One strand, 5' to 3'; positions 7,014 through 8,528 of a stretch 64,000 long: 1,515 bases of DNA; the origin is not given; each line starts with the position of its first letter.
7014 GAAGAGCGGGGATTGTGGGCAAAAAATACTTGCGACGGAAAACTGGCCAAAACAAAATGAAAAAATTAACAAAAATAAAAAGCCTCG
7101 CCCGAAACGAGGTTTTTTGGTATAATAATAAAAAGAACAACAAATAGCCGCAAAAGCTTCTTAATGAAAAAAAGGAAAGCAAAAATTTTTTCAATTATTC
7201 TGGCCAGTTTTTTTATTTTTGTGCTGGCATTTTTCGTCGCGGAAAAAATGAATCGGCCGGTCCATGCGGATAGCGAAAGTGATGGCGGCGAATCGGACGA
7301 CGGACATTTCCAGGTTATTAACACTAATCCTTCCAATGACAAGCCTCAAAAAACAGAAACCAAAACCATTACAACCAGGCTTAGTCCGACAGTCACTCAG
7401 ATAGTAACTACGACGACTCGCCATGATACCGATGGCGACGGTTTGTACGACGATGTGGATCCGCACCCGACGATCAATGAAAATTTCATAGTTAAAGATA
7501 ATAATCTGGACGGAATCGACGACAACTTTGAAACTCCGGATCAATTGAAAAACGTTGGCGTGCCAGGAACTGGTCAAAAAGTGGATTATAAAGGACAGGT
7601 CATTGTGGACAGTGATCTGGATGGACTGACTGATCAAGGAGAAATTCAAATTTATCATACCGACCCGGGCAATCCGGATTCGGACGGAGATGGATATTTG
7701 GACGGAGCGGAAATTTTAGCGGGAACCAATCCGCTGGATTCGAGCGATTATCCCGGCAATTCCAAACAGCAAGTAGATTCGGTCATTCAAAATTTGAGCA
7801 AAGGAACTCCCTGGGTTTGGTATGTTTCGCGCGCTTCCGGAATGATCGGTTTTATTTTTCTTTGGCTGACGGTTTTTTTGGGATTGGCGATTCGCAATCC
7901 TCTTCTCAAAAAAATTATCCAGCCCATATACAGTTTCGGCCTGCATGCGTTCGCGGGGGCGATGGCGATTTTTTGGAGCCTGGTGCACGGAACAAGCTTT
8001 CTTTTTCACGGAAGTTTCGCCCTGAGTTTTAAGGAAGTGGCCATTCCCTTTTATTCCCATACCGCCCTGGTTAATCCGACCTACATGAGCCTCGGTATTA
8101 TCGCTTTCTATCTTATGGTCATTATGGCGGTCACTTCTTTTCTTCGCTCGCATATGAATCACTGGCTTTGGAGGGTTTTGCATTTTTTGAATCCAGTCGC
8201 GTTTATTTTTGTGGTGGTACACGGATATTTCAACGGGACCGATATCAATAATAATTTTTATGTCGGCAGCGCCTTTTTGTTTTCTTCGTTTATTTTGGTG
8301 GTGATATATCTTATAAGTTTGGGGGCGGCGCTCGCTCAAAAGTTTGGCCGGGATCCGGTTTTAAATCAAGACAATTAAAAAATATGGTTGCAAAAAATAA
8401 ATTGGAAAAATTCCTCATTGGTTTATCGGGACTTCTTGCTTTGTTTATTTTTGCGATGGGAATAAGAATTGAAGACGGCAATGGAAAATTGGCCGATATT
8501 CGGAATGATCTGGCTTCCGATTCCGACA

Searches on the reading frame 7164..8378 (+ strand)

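Call 99: search_protein_families(library=pfam, proteins=[window:7164-8378:+], max_evalue=0.001)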
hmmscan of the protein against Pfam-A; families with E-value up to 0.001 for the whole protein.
window:7164-8378:+ (404 aa): 3 families
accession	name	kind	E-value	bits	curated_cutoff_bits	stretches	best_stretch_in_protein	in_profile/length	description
PF01794.25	Ferric_reduct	-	1e-08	35.7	28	1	226-350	2-120/121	Ferric reductase like transmembrane component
PF18884.5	TSP3_bac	-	8.5e-08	32.3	25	1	172-192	1-21/22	Bacterial TSP3 repeat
PF12166.14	Piezo_cap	-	0.00096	19.3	26.9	0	303-338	210-245/298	Piezo non-specific cation channel, cap domain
